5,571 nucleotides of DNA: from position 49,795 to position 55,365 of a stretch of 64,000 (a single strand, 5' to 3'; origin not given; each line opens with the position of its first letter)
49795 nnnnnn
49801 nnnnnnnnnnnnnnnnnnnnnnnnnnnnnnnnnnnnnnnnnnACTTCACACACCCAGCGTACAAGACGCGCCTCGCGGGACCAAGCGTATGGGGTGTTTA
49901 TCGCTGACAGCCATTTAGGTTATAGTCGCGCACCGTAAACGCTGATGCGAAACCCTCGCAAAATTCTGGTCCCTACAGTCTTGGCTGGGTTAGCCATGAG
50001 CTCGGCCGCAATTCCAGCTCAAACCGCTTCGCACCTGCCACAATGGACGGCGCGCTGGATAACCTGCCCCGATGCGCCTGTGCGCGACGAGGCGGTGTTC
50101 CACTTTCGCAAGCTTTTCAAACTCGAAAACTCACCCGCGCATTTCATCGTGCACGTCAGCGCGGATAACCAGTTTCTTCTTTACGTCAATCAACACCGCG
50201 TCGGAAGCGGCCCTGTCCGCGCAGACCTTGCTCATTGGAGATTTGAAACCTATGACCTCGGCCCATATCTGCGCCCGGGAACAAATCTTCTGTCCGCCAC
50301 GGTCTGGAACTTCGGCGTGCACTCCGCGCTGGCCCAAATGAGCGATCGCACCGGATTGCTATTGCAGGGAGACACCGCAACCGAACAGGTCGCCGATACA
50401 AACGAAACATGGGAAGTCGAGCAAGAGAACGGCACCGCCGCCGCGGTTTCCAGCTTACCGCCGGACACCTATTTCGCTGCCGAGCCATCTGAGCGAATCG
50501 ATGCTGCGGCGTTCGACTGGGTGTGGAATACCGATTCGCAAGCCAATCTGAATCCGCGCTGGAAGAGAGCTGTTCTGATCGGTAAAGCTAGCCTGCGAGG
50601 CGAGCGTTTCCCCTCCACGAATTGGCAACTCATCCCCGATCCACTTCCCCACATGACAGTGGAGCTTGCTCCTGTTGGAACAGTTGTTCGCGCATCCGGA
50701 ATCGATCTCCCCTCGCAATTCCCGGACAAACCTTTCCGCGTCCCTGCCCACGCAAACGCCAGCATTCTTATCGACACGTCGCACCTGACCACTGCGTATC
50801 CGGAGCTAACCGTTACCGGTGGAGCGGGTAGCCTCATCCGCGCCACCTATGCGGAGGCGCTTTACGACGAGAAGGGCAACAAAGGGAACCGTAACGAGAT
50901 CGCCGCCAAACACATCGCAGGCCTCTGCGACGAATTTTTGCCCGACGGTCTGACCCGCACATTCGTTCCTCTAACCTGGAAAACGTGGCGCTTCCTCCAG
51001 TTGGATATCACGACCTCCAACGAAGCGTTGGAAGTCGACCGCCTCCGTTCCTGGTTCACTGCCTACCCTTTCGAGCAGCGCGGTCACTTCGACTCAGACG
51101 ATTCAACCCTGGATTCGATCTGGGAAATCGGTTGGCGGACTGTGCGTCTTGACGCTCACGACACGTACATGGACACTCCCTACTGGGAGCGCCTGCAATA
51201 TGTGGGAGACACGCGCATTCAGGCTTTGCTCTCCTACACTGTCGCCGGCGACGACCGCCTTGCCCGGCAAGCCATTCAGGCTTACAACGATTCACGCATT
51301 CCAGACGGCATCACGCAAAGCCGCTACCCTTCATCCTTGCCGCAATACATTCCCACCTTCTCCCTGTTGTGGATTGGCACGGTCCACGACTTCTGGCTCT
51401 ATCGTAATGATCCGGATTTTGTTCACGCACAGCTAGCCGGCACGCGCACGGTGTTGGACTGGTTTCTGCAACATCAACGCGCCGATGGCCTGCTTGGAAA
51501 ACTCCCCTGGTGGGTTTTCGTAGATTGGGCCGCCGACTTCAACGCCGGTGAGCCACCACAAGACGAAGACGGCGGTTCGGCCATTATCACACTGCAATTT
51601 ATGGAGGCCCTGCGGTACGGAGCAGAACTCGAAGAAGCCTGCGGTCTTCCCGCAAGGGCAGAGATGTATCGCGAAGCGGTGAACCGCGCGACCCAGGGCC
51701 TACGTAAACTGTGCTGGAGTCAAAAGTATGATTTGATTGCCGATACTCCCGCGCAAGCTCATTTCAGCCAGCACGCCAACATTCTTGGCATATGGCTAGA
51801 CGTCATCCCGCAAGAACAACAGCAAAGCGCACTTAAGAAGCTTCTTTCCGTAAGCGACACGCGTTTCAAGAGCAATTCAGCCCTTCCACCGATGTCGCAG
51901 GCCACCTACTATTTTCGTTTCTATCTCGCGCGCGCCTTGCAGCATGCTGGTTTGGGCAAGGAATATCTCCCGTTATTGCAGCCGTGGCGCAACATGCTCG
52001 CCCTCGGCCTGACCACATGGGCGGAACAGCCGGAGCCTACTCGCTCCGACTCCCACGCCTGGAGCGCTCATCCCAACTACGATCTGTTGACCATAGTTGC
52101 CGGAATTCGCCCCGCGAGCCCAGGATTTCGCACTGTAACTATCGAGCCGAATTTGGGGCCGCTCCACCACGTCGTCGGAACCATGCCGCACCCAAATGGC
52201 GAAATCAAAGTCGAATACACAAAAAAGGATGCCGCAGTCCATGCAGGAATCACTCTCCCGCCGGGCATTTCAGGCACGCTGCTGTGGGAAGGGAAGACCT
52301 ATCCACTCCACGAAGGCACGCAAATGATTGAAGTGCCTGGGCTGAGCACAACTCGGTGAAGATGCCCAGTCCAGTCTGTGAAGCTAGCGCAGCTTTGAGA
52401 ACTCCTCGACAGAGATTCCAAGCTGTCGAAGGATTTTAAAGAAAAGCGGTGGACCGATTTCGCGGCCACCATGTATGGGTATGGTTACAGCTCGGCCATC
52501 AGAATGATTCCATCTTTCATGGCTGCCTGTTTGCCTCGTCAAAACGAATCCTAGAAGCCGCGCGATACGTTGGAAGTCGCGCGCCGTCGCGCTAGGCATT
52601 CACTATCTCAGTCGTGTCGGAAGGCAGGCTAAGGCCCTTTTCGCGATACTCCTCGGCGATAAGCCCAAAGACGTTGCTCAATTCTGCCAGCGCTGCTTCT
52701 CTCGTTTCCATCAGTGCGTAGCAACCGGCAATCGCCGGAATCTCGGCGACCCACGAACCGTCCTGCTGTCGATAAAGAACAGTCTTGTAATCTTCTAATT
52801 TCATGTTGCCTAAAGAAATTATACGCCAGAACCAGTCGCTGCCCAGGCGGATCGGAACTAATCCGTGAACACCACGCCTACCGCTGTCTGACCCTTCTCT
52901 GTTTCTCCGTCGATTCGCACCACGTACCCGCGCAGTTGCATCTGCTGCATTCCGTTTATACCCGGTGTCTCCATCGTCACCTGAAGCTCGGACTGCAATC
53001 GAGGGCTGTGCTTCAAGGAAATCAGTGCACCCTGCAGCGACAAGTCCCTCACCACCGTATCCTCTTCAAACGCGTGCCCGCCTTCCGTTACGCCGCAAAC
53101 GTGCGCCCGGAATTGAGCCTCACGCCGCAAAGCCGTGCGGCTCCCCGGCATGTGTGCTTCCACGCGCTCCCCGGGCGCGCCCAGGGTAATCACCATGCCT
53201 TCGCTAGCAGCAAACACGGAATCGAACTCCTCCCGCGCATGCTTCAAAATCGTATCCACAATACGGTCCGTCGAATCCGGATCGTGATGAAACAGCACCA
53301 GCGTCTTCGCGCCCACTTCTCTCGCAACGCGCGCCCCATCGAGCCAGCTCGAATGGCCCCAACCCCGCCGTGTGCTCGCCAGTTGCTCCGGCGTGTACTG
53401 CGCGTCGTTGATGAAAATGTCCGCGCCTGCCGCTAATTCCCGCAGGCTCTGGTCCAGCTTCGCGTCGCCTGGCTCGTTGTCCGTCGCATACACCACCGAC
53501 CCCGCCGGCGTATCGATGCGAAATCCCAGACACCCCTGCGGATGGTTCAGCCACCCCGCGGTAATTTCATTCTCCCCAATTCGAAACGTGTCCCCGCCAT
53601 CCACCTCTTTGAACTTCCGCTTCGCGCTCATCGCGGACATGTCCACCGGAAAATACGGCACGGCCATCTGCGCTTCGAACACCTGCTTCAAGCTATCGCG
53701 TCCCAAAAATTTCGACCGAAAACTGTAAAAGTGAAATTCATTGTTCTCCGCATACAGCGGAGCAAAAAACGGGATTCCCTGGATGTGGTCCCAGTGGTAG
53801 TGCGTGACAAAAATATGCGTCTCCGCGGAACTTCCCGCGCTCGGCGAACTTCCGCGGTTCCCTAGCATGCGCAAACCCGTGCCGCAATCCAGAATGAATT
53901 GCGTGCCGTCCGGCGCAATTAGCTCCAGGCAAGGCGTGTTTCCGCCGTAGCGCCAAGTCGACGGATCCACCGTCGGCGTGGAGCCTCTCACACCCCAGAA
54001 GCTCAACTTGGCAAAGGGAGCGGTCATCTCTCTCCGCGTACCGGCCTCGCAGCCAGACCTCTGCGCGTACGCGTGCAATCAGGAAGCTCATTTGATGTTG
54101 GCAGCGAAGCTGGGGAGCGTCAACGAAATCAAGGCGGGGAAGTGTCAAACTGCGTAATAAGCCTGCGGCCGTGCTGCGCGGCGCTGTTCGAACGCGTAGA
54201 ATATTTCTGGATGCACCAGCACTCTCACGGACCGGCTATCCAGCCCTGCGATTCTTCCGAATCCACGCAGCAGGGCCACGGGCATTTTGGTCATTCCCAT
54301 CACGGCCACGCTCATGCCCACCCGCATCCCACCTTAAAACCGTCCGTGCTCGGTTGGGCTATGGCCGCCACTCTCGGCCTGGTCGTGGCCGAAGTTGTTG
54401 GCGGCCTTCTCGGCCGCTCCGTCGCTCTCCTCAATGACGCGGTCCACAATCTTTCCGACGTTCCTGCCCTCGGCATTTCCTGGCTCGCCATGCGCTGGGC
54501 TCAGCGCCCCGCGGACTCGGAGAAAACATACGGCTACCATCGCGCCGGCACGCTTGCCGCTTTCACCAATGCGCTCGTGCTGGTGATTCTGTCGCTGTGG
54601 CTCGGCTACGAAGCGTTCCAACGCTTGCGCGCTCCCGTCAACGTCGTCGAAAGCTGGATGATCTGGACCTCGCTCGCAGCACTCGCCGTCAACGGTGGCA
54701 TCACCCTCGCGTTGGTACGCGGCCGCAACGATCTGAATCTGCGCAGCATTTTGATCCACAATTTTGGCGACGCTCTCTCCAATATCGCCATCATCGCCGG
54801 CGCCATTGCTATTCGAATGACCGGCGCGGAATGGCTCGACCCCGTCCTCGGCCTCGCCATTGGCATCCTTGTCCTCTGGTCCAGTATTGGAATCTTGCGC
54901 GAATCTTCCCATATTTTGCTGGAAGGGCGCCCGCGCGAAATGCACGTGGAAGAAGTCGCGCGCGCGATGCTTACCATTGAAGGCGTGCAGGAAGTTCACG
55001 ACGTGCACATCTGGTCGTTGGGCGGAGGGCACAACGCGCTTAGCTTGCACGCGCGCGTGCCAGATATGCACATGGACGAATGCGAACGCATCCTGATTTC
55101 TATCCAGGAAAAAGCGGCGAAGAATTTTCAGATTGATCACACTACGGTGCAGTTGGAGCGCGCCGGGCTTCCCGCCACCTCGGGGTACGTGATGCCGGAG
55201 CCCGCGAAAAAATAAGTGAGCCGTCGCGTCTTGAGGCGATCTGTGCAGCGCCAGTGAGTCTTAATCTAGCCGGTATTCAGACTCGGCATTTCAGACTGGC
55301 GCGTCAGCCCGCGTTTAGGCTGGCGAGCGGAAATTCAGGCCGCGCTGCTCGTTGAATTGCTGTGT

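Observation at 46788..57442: Two inverted ~140 bp repeats with an identical 46 bp promoter core bracket a ~10.5 kb gene block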

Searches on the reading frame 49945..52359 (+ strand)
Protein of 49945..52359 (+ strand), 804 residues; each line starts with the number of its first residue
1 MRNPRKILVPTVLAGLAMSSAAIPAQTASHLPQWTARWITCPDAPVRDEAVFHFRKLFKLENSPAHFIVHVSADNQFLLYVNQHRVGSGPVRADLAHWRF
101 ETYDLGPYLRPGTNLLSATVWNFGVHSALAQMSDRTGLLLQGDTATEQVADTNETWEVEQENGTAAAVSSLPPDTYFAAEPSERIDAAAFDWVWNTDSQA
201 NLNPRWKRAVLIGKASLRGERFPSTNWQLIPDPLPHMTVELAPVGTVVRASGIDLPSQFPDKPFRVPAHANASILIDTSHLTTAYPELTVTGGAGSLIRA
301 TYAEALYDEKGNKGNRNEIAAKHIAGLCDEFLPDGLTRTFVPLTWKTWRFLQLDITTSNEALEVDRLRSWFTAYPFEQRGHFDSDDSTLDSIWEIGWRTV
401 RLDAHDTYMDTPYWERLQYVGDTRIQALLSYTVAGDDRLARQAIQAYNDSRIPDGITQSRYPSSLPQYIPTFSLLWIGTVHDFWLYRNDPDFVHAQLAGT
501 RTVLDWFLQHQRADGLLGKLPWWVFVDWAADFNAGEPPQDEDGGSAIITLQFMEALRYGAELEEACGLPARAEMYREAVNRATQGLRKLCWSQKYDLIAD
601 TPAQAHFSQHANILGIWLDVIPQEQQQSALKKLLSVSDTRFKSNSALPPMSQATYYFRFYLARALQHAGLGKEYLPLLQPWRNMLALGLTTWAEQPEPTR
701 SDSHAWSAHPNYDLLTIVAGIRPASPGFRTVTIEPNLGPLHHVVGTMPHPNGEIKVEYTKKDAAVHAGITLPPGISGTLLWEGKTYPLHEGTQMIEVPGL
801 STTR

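Call 16: search_protein_families(library=pfam, proteins=[window:49945-52359:+], max_evalue=0.001)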
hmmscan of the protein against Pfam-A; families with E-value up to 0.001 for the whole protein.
window:49945-52359:+ (804 aa): 2 families
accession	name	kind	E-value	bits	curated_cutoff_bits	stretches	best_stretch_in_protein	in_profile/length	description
PF17389.8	Bac_rhamnosid6H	-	6.7e-24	85.2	24.5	1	378-707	2-328/339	Bacterial alpha-L-rhamnosidase 6 hairpin glycosidase domain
PF17390.7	Bac_rhamnosid_C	-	1.1e-09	38.4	22.1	1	720-780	1-62/78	Bacterial alpha-L-rhamnosidase C-terminal domain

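Call 30: find_related_loci(query=window:49945-52359:+, collection=genome_contigs, flank=10000)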
Query window:49945-52359:+ (804 aa) in genome_contigs; peptide patterns used: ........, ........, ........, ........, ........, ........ (x = any residue, [..] = any of these).
312 stretches matched a pattern; 306 encode a relative of the query (tblastn E <= 1e-3); the best 80 are kept; 80 distinct loci.
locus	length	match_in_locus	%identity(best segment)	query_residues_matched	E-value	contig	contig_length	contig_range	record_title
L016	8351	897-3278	76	6-798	0e+0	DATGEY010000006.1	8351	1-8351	MAG TPA_asm: Candidatus Acidoferrum sp. isolate SMAG_U9714 k141_678778, whole genome shotgun sequence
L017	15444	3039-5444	69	1-798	0e+0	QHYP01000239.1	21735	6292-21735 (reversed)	MAG: Acidobacteria bacterium isolate gp2 AA85 14_1009_12_40cm_scaffold_4862_curated, whole genome shotgun sequence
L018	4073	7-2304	69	34-795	0e+0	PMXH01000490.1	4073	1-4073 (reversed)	MAG: Acidobacteriaceae bacterium isolate bog_174 73.20110700_S3M.98_contig_47319, whole genome shotgun sequence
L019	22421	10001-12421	65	1-798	0e+0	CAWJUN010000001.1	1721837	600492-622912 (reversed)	MAG: uncultured Acidobacteriaceae bacterium isolate MFD09671.bin.1.186 genome assembly, contig: contig_11212, whole geno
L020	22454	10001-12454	63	1-798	0e+0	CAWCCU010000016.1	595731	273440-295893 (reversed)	MAG: uncultured Acidobacteriaceae bacterium isolate MFD04434.bin.1.190 genome assembly, contig: contig_46248, whole geno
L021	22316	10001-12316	66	34-800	0e+0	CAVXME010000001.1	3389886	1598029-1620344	MAG: Terriglobales bacterium isolate MFD01689.bin.1.23 genome assembly, contig: contig_15185, whole genome shotgun seque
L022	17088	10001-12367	63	12-802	0e+0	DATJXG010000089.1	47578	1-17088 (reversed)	MAG TPA_asm: Terriglobales bacterium isolate SMAG_U15120 k141_25981, whole genome shotgun sequence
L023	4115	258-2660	62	2-798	0e+0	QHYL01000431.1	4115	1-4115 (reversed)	MAG: Acidobacteria bacterium isolate gp2 AA89 14_0927_05_20cm_scaffold_27753_curated, whole genome shotgun sequence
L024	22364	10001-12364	64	31-798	0e+0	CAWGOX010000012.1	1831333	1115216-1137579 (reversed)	MAG: uncultured Acidobacteriaceae bacterium isolate MFD04540.bin.1.23 genome assembly, contig: contig_3124, whole genome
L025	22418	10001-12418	63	18-798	0e+0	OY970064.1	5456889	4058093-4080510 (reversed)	MAG: uncultured Acidobacteriaceae bacterium isolate MFD06092.bin.c.1 genome assembly, chromosome: 1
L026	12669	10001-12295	64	34-798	0e+0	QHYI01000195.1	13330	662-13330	MAG: Acidobacteria bacterium isolate gp2 AA92 14_0919_09_20cm_scaffold_898_curated, whole genome shotgun sequence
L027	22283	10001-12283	63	33-798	0e+0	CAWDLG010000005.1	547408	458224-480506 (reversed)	MAG: Terriglobales bacterium isolate MFD04944.bin.1.147 genome assembly, contig: contig_54388, whole genome shotgun sequ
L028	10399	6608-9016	62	1-798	0e+0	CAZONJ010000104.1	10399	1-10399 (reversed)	MAG TPA_asm: uncultured Terriglobales bacterium isolate SRP272529_co2_80 genome assembly, contig: NODE_11790_length_1039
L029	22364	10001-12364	62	8-798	0e+0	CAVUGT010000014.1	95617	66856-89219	MAG: Terriglobia bacterium isolate MFD02134.bin.3.166 genome assembly, contig: contig_43079, whole genome shotgun sequen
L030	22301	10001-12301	62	30-798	0e+0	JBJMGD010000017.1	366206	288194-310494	MAG: Terriglobales bacterium isolate H3_18_all_fractions_metab_conc_57_56_18 k255_2629525, whole genome shotgun sequence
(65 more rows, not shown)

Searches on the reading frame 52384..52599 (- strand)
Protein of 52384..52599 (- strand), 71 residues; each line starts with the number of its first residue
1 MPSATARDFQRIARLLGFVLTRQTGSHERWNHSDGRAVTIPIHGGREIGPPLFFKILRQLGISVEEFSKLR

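Call 66: search_protein_families(library=pfam, proteins=[window:52384-52599:-], max_evalue=0.01)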
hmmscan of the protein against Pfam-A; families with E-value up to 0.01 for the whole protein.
window:52384-52599:- (71 aa): 1 family
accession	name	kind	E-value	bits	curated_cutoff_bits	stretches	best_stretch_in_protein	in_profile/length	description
PF07927.17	HicA_toxin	-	1.9e-16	60.4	27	1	7-62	2-58/58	HicA toxin of bacterial toxin-antitoxin,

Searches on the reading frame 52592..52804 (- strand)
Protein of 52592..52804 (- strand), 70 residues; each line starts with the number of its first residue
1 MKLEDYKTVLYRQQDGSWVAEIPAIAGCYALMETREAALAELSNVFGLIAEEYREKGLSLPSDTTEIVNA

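Call 66: search_protein_families(library=pfam, proteins=[window:52592-52804:-], max_evalue=0.01)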
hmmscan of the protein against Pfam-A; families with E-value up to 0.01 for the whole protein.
window:52592-52804:- (70 aa): 2 families
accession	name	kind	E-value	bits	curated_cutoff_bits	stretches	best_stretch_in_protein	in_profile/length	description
PF21748.3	UPF0150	-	0.0009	19.6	27.3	1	14-45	17-48/64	UPF0150-like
PF15919.11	HicB_lk_antitox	-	0.0074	16.9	27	1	7-65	2-59/123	HicB_like antitoxin of bacterial toxin-antitoxin system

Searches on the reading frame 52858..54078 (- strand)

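Call 16: search_protein_families(library=pfam, proteins=[window:52858-54078:-], max_evalue=0.001)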
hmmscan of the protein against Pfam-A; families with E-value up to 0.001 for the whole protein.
window:52858-54078:- (406 aa): 3 families
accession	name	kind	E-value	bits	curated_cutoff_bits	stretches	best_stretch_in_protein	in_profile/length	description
PF12706.13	Lactamase_B_2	-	2e-18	67.2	27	1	60-265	2-200/200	Beta-lactamase superfamily domain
PF07238.19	PilZ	-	6.9e-08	33.2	22.5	1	326-406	13-87/102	PilZ domain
PF00753.33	Lactamase_B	-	2.8e-05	24.6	22.7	1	53-264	10-196/196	Metallo-beta-lactamase superfamily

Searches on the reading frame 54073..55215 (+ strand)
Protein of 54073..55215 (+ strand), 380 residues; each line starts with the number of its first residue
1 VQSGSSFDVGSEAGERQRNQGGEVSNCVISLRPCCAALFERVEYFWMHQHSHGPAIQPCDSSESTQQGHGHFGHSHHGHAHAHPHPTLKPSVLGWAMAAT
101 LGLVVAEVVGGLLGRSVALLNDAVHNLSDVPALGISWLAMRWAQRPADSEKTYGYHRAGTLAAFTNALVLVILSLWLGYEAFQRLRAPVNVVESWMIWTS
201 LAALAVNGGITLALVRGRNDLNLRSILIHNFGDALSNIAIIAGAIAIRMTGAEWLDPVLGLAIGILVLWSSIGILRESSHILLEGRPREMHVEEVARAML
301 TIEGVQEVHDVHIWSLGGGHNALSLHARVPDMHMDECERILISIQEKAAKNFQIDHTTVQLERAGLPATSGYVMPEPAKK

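Call 66: search_protein_families(library=pfam, proteins=[window:54073-55215:+], max_evalue=0.01)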
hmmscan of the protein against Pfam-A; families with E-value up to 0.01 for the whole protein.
window:54073-55215:+ (380 aa): 2 families
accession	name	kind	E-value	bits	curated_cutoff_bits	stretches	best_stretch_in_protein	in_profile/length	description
PF01545.26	Cation_efflux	-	3.9e-41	141.5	26.6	1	96-283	4-198/198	Cation efflux family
PF16916.11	ZT_dimer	-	1.2e-14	54.4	26.7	1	287-363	1-77/78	Dimerisation domain of Zinc Transporter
